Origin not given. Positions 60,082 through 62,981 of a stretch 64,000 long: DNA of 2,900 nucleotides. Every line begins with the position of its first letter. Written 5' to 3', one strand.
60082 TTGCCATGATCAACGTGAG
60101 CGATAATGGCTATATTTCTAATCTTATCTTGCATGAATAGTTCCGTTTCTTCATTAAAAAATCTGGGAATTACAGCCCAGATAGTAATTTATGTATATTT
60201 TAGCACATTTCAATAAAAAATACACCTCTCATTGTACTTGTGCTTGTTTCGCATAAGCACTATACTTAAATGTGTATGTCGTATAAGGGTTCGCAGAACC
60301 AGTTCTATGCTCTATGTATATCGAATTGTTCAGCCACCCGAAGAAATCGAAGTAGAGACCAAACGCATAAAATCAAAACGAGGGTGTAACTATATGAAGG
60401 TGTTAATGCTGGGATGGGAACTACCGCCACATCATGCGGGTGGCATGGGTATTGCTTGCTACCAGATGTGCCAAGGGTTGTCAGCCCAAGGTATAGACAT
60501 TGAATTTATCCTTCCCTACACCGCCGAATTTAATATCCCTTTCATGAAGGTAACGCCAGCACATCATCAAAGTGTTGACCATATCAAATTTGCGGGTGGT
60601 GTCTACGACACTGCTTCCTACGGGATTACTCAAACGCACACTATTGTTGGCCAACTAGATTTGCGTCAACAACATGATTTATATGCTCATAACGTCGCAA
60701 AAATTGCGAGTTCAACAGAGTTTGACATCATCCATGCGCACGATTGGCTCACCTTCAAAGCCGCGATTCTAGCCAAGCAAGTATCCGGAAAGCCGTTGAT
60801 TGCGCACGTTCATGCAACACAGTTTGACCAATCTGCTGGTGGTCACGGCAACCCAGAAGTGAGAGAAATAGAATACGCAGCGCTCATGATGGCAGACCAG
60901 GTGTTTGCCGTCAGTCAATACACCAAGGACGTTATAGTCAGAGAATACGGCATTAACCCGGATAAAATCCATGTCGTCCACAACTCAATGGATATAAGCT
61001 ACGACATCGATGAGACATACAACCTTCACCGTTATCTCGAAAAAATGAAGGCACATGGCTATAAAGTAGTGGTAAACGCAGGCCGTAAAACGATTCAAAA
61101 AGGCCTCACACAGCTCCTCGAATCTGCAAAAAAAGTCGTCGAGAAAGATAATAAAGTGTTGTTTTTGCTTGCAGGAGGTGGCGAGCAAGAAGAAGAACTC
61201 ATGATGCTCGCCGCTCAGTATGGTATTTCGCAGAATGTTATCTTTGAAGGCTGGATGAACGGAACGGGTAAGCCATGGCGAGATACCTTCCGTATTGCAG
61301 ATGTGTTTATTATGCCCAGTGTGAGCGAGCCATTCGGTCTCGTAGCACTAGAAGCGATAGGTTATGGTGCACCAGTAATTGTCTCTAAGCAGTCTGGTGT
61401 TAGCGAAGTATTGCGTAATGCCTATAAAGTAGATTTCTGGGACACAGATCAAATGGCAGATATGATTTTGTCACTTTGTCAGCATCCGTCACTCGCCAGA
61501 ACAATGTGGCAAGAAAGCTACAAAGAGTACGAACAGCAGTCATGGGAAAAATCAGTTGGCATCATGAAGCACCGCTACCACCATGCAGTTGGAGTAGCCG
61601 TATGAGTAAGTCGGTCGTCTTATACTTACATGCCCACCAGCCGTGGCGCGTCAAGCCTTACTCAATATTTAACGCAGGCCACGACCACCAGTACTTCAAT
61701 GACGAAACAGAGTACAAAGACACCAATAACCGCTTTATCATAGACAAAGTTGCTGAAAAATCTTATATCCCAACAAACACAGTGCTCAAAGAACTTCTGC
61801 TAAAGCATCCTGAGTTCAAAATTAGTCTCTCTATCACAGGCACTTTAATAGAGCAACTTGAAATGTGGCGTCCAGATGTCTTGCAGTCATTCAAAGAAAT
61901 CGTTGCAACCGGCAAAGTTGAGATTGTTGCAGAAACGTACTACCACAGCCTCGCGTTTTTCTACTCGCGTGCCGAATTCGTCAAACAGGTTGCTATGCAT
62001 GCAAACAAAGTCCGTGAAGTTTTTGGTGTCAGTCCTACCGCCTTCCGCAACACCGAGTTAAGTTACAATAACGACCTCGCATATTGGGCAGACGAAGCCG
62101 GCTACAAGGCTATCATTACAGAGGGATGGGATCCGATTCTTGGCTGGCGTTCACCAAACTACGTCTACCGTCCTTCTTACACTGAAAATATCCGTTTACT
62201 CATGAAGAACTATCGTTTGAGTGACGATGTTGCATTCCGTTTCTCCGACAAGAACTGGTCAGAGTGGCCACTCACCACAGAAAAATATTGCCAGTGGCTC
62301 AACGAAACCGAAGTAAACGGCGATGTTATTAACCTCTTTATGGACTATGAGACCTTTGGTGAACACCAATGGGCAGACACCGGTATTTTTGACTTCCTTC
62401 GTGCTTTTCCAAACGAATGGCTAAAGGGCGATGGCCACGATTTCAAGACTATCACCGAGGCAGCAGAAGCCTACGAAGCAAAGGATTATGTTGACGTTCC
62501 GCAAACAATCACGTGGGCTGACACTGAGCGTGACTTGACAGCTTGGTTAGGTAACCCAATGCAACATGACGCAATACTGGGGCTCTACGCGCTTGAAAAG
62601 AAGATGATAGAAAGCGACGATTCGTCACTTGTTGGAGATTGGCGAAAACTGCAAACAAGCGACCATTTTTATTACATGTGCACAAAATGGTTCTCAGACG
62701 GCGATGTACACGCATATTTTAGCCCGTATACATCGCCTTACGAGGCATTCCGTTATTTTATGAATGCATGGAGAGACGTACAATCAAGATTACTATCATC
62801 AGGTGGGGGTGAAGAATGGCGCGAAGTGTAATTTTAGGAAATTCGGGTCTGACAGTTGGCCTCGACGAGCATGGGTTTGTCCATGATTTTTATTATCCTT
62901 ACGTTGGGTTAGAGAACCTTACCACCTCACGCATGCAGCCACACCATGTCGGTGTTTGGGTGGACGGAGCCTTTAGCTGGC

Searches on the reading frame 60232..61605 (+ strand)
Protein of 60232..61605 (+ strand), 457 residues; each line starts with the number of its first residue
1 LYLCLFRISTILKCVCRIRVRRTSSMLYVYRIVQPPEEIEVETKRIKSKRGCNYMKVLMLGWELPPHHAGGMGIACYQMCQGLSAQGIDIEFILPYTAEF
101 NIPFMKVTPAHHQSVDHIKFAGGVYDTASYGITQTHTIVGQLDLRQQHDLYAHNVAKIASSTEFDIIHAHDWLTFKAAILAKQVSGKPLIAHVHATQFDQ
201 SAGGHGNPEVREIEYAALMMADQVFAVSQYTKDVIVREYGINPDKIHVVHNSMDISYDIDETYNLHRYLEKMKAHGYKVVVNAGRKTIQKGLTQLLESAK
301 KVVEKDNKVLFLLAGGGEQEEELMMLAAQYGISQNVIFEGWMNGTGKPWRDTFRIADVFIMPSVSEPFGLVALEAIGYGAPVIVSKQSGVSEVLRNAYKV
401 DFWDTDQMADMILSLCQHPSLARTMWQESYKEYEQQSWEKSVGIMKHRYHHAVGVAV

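Call 49: search_protein_families(library=pfam, max_evalue=0.001, proteins=[window:60232-61605:+])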
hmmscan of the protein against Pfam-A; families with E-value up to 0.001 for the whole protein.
window:60232-61605:+ (457 aa): 6 families
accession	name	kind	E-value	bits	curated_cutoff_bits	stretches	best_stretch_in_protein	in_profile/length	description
PF00534.26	Glycos_transf_1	-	2e-28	99.5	26.4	1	274-430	12-170/172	Glycosyl transferases group 1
PF13692.12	Glyco_trans_1_4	-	7.3e-24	85.1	27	1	278-417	2-141/142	Glycosyl transferases group 1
PF13439.12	Glyco_transf_4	-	1.5e-23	84.1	28.5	1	70-256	2-169/170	Glycosyltransferase Family 4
PF20706.3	GT4-conflict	-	7.8e-17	61.8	26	1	161-400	79-326/385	Family 4 Glycosyltransferase in conflict systems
PF13579.12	Glyco_trans_4_4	-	8.3e-16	59.2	29.7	1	70-251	1-157/158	Glycosyl transferase 4-like domain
PF08323.17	Glyco_transf_5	-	1.2e-15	58.3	22.7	1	56-239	1-228/239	Starch synthase catalytic domain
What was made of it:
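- Tried and rejected: The overlapping ORFs 60232/61476 are separate complete GT4 and GH57 genes (call 49).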

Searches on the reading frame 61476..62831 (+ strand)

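Call 49: search_protein_families(library=pfam, max_evalue=0.001, proteins=[window:61476-62831:+])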
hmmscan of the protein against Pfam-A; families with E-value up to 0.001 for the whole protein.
window:61476-62831:+ (451 aa): 2 families
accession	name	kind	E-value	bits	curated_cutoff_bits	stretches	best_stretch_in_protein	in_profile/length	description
PF03065.20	Glyco_hydro_57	-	9.5e-70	235.6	21.2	1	48-342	1-291/291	Glycosyl hydrolase family 57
PF01522.26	Polysacc_deac_1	-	3.9e-07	30.5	23.1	1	120-212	39-123/124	Polysaccharide deacetylase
